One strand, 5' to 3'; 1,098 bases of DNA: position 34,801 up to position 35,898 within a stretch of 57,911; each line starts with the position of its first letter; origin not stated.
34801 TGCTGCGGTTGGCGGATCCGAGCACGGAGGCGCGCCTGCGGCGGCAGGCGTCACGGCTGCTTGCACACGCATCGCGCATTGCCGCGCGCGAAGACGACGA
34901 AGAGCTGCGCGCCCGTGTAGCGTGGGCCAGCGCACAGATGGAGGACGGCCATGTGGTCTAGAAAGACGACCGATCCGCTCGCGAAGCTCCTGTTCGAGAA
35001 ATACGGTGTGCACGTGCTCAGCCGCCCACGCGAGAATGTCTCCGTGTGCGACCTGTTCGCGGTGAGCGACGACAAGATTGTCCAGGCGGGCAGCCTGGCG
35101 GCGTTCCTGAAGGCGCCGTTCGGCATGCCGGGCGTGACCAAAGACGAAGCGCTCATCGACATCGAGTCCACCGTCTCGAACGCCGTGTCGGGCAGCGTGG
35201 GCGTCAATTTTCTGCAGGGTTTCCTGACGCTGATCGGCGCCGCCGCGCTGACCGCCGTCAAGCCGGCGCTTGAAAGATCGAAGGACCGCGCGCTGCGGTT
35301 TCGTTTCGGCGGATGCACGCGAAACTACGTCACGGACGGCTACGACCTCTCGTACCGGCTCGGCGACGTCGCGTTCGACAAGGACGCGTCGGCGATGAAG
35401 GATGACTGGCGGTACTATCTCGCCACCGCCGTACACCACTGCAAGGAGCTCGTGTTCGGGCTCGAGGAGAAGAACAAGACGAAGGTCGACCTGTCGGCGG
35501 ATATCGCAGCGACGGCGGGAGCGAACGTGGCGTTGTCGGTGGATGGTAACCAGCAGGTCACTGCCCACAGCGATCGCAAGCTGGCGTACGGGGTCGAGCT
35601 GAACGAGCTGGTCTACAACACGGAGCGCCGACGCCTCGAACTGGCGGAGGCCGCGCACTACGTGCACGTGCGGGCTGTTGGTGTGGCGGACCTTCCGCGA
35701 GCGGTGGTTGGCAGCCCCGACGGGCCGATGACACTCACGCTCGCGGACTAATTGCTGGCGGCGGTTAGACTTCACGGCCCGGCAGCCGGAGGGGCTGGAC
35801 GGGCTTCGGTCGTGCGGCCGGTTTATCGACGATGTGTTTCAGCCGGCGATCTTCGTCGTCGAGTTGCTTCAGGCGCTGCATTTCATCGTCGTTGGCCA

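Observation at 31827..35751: TPR-CHAT protease translationally coupled to a gasdermin-like 266-aa protein: candidate pore-forming cell-death/defence module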

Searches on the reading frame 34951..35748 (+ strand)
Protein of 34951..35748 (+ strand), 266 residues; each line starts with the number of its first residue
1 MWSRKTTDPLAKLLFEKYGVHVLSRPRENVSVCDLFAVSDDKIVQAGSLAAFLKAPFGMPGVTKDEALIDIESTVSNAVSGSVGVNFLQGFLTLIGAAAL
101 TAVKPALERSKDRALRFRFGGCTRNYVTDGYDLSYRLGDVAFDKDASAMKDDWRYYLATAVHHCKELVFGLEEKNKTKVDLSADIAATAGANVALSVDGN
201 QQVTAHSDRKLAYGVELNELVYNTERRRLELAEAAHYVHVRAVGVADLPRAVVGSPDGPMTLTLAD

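Call 3: search_protein_families(library=pfam, proteins=[window:34951-35748:+], max_evalue=1)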
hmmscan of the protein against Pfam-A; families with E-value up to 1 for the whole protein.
window:34951-35748:+ (266 aa): 0 families

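Call 4: search_protein_families(library=padloc, proteins=[window:34951-35748:+], max_evalue=1)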
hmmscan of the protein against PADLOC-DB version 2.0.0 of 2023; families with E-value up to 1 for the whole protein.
window:34951-35748:+ (266 aa): 1 family
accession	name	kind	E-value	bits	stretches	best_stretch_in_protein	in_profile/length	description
PDLC02986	bGSDM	-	1.5e-27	94.7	1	8-229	4-225/257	-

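Call 5: search_protein_families(library=ncbifam, proteins=[window:34951-35748:+], max_evalue=1)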
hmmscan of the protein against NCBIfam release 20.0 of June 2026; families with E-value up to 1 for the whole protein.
window:34951-35748:+ (266 aa): 2 families
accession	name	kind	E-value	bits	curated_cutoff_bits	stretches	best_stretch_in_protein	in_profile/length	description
NF051890.1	prok_gasdermin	equivalog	1.8e-22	80.1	100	1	16-214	2-202/203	gasdermin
NF006961.0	PRK09438.1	equivalog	0.11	11.9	103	1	151-183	83-115/151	dihydroneopterin triphosphate diphosphatase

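Call 6: search_solved_structures(query=window:34951-35748:+, max_evalue=10, show_alignments=3)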
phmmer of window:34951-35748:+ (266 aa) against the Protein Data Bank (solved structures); distinct sequences matched with E-value up to 10: 6.
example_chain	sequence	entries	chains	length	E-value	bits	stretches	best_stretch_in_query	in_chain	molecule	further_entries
8sl0_A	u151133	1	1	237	1.4e-08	37.8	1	8-220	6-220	Gasdermin bGSDM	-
7n51_A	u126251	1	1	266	1.7e-08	37.5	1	8-220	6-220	Gasdermin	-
7n50_A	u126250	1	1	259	0.031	17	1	3-223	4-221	Gasdermin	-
5hup_A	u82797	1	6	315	0.15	14.8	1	3-130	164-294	Nicotinate-nucleotide pyrophosphorylase (Carboxylating)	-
5hul_A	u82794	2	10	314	0.15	14.7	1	3-130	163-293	Quinolinate phosphoribosyltransferase | Nicotinate-nucleotide diphosphorylase (Carboxylating)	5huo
6zu5_SO0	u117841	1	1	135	0.24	14.1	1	164-251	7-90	uS11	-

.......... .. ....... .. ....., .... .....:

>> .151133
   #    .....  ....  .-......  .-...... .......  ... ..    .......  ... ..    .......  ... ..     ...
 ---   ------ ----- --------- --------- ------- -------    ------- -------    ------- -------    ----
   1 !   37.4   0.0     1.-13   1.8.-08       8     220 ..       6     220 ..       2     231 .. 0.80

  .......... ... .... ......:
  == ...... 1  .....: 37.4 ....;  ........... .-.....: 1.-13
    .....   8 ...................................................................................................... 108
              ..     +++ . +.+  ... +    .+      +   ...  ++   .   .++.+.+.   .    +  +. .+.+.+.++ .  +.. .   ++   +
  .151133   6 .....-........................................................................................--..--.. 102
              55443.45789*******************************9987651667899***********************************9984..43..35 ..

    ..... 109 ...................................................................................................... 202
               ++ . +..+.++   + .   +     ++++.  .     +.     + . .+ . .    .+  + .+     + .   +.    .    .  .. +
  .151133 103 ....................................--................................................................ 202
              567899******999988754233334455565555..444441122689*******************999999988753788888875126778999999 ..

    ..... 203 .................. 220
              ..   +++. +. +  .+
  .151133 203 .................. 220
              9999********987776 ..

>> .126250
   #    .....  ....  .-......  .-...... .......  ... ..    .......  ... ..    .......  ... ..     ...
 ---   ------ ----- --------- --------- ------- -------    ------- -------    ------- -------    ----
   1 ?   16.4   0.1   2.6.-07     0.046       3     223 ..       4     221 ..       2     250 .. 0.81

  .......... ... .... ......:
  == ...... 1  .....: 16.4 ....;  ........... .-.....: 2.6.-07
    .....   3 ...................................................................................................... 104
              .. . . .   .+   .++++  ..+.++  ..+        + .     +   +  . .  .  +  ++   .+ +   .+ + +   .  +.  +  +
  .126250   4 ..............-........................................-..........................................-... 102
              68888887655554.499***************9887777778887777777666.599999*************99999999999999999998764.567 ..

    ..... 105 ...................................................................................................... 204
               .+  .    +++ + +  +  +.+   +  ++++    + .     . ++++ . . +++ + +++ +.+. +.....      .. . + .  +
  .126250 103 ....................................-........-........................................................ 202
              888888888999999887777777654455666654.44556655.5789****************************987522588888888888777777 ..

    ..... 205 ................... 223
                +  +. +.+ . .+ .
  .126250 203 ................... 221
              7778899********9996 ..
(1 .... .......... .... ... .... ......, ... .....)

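Call 8: find_homologous_proteins(query=window:34951-35748:+)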
Query window:34951-35748:+ (266 aa): 28 proteins with E <= 0.001 among 8000 candidates.
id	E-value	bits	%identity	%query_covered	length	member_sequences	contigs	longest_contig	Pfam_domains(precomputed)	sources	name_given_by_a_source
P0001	1.7e-149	514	87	100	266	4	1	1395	PF26164.1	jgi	jgi:hypothetical protein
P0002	8.2e-134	463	80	100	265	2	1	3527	PF26164.1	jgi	jgi:hypothetical protein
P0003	1.4e-122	426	74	100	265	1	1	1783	PF26164.1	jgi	jgi:hypothetical protein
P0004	8.3e-96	338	58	100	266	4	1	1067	PF26164.1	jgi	-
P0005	5.8e-95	336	55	100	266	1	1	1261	PF26164.1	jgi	jgi:hypothetical protein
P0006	9.2e-95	335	58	100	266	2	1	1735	PF26164.1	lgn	-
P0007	1.3e-93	331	56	100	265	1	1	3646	PF26164.1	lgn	-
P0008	3.9e-92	326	55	100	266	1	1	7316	PF26164.1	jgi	jgi:hypothetical protein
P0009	5.8e-92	326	55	100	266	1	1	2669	PF26164.1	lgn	-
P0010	1.2e-91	325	55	100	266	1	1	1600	PF26164.1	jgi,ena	jgi:hypothetical protein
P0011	3.8e-91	323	56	100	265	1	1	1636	PF26164.1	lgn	-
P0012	1.2e-90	321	53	100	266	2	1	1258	PF26164.1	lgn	-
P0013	1.9e-89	317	54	100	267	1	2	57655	PF26164.1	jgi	jgi:hypothetical protein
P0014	5.7e-89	316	56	100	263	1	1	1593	PF26164.1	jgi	jgi:hypothetical protein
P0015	9.9e-89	315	55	100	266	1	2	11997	PF26164.1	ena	-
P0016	1.2e-88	315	55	100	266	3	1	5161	PF26164.1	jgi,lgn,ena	-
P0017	1.0e-87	312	54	100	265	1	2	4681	PF26164.1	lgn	-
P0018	8.8e-87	309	55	100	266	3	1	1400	PF26164.1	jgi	-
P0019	5.4e-86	306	53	100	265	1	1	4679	PF26164.1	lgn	-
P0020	1.0e-85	305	54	100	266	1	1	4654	PF26164.1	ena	-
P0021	9.4e-85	302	53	100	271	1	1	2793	PF26164.1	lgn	-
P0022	1.4e-84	301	50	100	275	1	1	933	PF26164.1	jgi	jgi:hypothetical protein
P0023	2.2e-84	301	53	100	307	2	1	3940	PF26164.1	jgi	jgi:hypothetical protein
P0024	1.7e-77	278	52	95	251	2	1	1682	PF26164.1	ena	-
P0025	3.8e-77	277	50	100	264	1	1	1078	PF26164.1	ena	-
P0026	2.6e-76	274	49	100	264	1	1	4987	PF26164.1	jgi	jgi:hypothetical protein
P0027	2.8e-74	268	58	80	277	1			PF26164.1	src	-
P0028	8.0e-68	247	59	72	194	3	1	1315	PF26164.1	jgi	jgi:hypothetical protein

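Call 10: find_encoding_contigs(protein=P0013, flank=8000, max_places=3)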
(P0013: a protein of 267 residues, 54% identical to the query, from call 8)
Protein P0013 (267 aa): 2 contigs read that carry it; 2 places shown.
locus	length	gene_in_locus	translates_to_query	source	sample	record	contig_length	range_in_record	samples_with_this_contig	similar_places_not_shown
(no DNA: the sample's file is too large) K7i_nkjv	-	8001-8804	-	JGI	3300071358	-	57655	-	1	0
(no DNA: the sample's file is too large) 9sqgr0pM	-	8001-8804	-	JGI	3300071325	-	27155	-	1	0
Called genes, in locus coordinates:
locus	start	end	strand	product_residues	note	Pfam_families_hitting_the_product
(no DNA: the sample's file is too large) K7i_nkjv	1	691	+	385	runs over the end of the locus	-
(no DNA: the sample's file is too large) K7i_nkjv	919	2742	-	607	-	PF03098:An_peroxidase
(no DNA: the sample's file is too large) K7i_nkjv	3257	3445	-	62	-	-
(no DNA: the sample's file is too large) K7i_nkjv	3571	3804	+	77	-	-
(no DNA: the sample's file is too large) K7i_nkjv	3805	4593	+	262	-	PF01510:Amidase_2, PF01471:PG_binding_1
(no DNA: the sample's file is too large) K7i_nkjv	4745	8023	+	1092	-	PF07719:TPR_2 (faint), PF13414:TPR_11 (faint), PF13424:TPR_12 (faint), PF00515:TPR_1 (weak), PF12770:CHAT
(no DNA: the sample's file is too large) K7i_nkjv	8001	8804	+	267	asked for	PF26164:Bact_GSDM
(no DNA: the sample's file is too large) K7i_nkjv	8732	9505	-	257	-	-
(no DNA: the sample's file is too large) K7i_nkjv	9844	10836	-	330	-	-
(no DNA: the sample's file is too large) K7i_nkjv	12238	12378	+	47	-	?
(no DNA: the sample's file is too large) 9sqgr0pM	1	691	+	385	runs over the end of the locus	-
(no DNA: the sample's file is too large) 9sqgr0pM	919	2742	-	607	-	PF03098:An_peroxidase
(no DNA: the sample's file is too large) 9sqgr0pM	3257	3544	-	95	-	-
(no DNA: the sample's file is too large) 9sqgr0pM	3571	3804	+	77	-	-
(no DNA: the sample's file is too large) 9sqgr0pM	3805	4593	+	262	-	PF01510:Amidase_2, PF01471:PG_binding_1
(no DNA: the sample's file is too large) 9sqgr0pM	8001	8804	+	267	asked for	PF26164:Bact_GSDM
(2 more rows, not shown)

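Call 11: find_encoding_contigs(protein=P0015, flank=8000, max_places=3)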
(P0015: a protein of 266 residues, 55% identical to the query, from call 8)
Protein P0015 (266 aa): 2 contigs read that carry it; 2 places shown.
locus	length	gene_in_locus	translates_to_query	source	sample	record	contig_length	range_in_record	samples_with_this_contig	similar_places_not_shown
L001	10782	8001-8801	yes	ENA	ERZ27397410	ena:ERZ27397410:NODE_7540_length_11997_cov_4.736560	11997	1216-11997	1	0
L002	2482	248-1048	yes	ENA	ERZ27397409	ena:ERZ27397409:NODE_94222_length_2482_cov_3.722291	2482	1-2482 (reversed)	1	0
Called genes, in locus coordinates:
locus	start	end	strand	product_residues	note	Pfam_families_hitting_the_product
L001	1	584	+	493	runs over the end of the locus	PF20695:UbiD_N, PF01977:UbiD, PF20696:UbiD_C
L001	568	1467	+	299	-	PF01040:UbiA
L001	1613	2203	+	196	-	PF02441:Flavoprotein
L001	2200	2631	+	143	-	PF07366:SnoaL, PF12680:SnoaL_2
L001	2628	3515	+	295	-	-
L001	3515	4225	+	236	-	PF05875:Ceramidase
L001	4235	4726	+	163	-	PF00149:Metallophos (faint), PF12850:Metallophos_2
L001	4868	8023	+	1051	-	PF00515:TPR_1 (faint), PF12770:CHAT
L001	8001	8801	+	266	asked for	PF26164:Bact_GSDM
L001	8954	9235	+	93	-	-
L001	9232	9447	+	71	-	-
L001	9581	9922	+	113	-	-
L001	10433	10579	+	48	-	-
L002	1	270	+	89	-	?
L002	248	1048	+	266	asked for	PF26164:Bact_GSDM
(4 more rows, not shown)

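Call 16: find_related_loci(query=A1, collection=genome_contigs, flank=6000)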
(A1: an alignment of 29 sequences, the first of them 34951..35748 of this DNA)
Query A1 (266 aa) in genome_contigs; peptide patterns used: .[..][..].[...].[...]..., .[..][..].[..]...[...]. (x = any residue, [..] = any of these).
20 stretches matched a pattern, but none encodes a relative of the query by tblastn (E <= 1e-3).

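Call 20: predict_structure(alignment_id=A1)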
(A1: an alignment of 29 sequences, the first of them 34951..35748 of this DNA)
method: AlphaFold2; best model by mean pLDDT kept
length: 266 residues; sequences in the alignment: 29
mean_pLDDT: 77.5   pTM: 0.75
mean pLDDT of the five models: 77.5, 75.0, 70.9, 69.4, 67.4
residues with pLDDT >= 90: 32; 70-90: 177; 50-70: 26; < 50: 31
segments of 3 or more residues with pLDDT < 50: 238-253, 258-266
pLDDT, mean of each block of 10 residues (from residue 1): 54 74 79 89 83 87 88 73 75 84 82 79 89 87 87 90 89 76 80 81 86 88 86 60 43 46 46
secondary structure, 60 per line:
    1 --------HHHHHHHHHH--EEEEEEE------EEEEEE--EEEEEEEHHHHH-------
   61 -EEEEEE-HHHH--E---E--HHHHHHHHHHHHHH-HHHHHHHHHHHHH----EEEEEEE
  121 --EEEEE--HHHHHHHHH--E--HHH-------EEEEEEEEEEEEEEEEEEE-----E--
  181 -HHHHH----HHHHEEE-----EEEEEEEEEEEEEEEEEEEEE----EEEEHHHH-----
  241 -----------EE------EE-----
elements in order: H9-18 E21-27 E34-39 E42-48 H49-53 E62-67 H69-72 H82-95 H97-109 E114-120 E123-127 H130-138 E154-172 H182-186 H191-194 E195-197 E203-223 E228-231 H232-235

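Call 23: fold_search(model_id=the predicted structure, library=pdb)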
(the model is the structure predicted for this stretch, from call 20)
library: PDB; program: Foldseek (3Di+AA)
matches with E <= 10: 247; with E <= 0.001: 11
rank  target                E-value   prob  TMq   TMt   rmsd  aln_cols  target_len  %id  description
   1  7n51                  5.6e-14  1.00  0.70  0.71   3.2       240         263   22  Structure of a bacterial gasdermin from Vitiosangium sp. (released 2021-06-16)
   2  7n50                  2.4e-12  1.00  0.64  0.69   4.1       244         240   17  Structure of a bacterial gasdermin from Bradyrhizobium tropiciagri (released 2021-06-23)
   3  7n52_D                4.9e-10  1.00  0.57  0.61   5.0       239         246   18  Structure of a bacterial gasdermin from Runella zeae (released 2021-06-23)
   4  7n52_C                2.4e-08  1.00  0.54  0.56   5.6       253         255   15  Structure of a bacterial gasdermin from Runella zeae (released 2021-06-23)
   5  7n52_A                3.8e-08  1.00  0.57  0.60   6.4       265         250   14  Structure of a bacterial gasdermin from Runella zeae (released 2021-06-23)
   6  7n52_B                1.0e-07  1.00  0.52  0.57   5.8       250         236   16  Structure of a bacterial gasdermin from Runella zeae (released 2021-06-23)
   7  9a84_A                4.0e-07  1.00  0.47  0.53  14.3       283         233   14  52-mer bacterial gasdermin pore model from Vitiosangium sp. (released 2024-03-22)
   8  8sl0                  5.1e-07  1.00  0.46  0.53  14.6       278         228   15  Structure of a bacterial gasdermin slinky-like oligomer (released 2023-05-17)
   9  8jyv                  3.0e-04  1.00  0.43  0.47   5.2       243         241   11  Crystal structure of the gasdermin from Trichoplax adhaerens (released 2024-05-01)
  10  8jyw_A                7.9e-04  1.00  0.41  0.44  14.9       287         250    9  Cryo-EM structure of the gasdermin pore from Trichoplax adhaerens (released 2024-05-01)
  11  9hjp_A                9.9e-04  1.00  0.33  0.23   8.4       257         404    9  Improved structure of mouse Gasdermin D (released 2025-10-01)
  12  8gtj_C                2.3e-03  1.00  0.36  0.30   9.8       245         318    7  Crystal structure of IpaH7.8-LRR and GSDMB isoform-4 complex (released 2023-04-12)
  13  7z1x_A                2.9e-03  1.00  0.37  0.26   7.6       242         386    9  Crystal structure of human Gasdermin D complexed with nanobodies VHH-2 and VHH-6 (released 2023-09-06)
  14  8gtj_A                4.4e-03  0.97  0.23  0.17   6.0       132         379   11  Crystal structure of IpaH7.8-LRR and GSDMB isoform-4 complex (released 2023-04-12)
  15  9h5m_A                4.7e-03  0.99  0.42  0.45  13.3       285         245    8  Cryo-EM structure of Gasdermin-E (released 2025-11-05)
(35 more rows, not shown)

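Call 31: search_protein_families(library=pfam, proteins=[P0013], max_evalue=0.01)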
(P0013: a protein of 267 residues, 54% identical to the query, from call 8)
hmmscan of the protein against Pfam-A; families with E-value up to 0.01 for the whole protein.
P0013 (267 aa): 0 families
